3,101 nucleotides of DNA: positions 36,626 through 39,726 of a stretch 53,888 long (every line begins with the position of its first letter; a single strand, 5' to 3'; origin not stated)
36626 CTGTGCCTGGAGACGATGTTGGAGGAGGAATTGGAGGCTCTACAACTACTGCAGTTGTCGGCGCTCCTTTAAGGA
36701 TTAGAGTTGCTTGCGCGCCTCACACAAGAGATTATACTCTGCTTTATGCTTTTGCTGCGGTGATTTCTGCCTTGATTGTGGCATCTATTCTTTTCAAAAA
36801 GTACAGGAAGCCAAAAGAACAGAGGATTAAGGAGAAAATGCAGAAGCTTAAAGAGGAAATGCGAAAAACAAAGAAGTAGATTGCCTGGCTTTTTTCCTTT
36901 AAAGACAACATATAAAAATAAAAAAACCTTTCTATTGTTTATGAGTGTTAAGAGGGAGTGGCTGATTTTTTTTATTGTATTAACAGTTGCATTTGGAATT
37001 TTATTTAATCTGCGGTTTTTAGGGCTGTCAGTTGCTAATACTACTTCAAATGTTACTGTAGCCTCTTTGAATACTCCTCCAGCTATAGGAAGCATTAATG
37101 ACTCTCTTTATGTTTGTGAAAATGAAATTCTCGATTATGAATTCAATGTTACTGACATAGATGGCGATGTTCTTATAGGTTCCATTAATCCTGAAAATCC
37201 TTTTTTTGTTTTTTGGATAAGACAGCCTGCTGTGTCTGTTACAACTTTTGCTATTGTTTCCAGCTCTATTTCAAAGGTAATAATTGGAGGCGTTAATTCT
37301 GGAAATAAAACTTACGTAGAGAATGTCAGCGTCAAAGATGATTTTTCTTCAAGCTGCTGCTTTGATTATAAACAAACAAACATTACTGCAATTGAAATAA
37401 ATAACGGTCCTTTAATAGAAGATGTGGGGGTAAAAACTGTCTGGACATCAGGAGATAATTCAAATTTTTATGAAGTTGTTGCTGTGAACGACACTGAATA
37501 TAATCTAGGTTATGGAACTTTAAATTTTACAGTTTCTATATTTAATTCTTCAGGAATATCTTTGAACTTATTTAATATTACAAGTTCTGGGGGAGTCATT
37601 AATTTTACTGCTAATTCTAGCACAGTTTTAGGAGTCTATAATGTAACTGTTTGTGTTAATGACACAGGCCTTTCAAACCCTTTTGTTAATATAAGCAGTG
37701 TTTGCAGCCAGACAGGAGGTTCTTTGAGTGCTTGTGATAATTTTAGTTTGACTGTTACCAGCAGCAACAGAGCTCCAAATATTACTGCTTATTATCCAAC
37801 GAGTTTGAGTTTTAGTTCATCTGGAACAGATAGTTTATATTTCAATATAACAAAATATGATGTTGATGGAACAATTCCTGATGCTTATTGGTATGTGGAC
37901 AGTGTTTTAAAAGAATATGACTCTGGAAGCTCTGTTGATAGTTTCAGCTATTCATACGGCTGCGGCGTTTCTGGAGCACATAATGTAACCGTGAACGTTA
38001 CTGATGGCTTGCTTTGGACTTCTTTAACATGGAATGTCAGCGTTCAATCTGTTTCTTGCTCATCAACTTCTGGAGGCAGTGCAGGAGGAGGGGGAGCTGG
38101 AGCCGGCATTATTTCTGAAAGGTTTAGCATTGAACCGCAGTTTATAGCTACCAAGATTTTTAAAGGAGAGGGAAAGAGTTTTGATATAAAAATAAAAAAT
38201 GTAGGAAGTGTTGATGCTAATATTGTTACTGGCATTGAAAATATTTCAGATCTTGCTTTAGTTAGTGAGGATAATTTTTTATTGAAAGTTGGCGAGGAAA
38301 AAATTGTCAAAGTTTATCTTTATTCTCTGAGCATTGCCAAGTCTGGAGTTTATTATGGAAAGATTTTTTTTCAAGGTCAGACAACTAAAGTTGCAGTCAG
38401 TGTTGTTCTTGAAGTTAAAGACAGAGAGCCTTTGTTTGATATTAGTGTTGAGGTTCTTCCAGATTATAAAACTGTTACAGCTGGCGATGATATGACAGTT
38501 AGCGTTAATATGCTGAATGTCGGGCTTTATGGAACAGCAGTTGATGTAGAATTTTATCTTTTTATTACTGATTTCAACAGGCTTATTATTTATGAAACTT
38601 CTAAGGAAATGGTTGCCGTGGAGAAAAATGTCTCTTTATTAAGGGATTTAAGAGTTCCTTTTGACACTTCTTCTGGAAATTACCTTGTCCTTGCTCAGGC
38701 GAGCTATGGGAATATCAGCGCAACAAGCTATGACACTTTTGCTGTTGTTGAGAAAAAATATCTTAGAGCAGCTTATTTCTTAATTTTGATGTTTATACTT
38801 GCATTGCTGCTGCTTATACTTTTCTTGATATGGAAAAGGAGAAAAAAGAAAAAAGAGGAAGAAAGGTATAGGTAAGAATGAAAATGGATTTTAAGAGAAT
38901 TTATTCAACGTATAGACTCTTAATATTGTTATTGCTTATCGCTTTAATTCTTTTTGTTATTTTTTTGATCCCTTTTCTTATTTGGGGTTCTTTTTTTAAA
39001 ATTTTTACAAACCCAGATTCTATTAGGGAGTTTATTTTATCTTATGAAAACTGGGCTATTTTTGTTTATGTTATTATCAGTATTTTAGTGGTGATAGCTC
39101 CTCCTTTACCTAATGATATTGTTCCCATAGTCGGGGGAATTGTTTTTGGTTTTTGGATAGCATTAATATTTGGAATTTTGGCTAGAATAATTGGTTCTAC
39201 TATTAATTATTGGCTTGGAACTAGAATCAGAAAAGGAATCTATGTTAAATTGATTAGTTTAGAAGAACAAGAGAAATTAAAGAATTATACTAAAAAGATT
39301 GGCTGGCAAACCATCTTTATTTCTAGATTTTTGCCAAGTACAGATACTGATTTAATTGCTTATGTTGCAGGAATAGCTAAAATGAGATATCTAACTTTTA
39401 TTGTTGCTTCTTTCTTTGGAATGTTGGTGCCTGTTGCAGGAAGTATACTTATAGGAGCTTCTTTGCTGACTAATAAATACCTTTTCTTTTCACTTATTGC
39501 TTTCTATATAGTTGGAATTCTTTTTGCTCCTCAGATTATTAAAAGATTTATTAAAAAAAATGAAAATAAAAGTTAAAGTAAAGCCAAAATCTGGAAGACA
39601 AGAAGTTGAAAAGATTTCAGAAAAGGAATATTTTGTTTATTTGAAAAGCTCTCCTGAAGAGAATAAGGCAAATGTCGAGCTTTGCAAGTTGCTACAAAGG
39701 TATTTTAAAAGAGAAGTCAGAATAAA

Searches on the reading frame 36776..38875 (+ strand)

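Call 8: search_protein_families(library=pfam, proteins=[window:36776-38875:+], max_evalue=0.01)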
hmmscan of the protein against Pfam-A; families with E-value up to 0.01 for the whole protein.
window:36776-38875:+ (699 aa): 1 family
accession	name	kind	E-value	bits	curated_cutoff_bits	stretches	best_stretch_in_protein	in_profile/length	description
PF17359.7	DUF5385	-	0.0077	16.3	25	0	666-696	4-34/217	Family of unknown function (DUF5385)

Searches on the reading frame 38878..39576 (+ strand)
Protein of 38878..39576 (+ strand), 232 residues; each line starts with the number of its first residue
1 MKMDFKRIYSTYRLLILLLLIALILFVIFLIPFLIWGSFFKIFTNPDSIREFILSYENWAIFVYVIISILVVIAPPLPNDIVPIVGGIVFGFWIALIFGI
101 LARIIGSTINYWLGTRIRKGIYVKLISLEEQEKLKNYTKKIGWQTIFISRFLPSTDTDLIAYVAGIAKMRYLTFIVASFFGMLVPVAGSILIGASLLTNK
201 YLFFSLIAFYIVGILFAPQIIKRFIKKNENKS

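Call 8: search_protein_families(library=pfam, proteins=[window:38878-39576:+], max_evalue=0.01)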
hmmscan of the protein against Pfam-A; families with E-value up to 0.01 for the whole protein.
window:38878-39576:+ (232 aa): 1 family
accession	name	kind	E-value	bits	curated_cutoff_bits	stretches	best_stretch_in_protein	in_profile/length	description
PF09335.16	VTT_dom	-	1.4e-22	80.9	33.9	1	77-194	1-122/123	VTT domain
